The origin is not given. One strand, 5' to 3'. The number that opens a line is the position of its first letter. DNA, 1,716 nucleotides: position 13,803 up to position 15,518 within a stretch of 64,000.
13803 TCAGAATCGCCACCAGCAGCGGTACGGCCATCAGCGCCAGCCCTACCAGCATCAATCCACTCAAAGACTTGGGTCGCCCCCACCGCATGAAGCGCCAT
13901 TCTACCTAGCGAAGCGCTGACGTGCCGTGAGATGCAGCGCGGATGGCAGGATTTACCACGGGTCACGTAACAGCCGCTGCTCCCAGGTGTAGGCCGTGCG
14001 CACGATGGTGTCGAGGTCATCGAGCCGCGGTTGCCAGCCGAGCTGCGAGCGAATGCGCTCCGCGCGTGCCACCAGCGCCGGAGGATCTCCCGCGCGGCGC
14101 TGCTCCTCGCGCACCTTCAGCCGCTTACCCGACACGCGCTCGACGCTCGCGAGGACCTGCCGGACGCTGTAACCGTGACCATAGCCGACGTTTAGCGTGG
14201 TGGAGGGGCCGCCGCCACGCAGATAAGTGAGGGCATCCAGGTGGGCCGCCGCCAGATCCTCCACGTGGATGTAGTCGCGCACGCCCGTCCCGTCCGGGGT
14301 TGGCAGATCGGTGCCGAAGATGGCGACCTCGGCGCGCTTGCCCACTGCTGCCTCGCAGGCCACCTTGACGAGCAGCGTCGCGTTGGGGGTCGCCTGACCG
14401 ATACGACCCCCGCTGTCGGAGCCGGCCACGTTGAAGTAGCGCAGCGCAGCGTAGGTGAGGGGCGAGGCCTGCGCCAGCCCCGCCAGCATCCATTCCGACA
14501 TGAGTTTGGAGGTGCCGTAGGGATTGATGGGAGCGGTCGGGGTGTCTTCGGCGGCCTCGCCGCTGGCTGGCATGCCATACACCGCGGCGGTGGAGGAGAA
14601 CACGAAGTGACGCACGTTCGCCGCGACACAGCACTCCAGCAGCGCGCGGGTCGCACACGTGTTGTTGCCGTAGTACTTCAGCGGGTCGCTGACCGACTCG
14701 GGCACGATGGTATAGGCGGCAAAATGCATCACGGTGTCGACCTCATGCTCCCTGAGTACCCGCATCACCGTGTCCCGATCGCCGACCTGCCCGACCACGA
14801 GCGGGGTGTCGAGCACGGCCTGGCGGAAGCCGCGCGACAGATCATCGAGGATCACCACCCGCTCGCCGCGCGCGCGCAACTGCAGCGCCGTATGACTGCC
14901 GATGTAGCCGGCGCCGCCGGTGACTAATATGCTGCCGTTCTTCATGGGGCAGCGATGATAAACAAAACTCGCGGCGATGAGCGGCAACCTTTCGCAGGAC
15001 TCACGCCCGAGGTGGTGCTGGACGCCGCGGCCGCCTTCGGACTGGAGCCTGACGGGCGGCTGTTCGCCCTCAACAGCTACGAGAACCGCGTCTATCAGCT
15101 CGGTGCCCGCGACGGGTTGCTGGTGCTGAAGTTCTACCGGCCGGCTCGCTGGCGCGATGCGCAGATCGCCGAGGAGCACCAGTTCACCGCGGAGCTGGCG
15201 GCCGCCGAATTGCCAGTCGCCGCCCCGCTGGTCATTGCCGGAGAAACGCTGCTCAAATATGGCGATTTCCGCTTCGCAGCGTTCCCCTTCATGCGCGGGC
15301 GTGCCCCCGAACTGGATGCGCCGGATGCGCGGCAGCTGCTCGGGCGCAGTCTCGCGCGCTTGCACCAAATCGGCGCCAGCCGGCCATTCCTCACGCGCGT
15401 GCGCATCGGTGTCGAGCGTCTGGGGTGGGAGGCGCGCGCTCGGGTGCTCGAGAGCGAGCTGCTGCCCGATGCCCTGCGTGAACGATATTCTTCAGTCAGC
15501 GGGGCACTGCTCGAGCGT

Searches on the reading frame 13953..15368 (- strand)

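Call 42: search_protein_families(library=pfam, proteins=[window:13953-15368:-], max_evalue=0.0001)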
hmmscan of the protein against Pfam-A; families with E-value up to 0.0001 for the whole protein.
window:13953-15368:- (471 aa): 7 families
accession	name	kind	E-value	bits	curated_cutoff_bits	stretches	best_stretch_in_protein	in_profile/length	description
PF01370.27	Epimerase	-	1.9e-53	181.8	20.9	1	147-395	1-240/240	NAD dependent epimerase/dehydratase family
PF16363.11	GDP_Man_Dehyd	-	9.7e-48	163.7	27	1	148-450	1-324/332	GDP-mannose 4,6 dehydratase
PF02719.21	Polysacc_synt_2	-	4.8e-18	65.8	20.2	1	147-318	1-175/293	Polysaccharide biosynthesis protein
PF04321.23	RmlD_sub_bind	-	5.2e-15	55.7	27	1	147-294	3-135/287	RmlD substrate binding domain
PF01073.25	3Beta_HSD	-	4.2e-12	46.1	22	1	148-295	1-157/280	3-beta hydroxysteroid dehydrogenase/isomerase family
PF07993.18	NAD_binding_4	-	9.1e-07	28.7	20.1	1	208-327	87-220/258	Male sterility protein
PF13460.12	NAD_binding_10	-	2.5e-06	27.9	27.2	1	151-314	1-146/184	NAD(P)H-binding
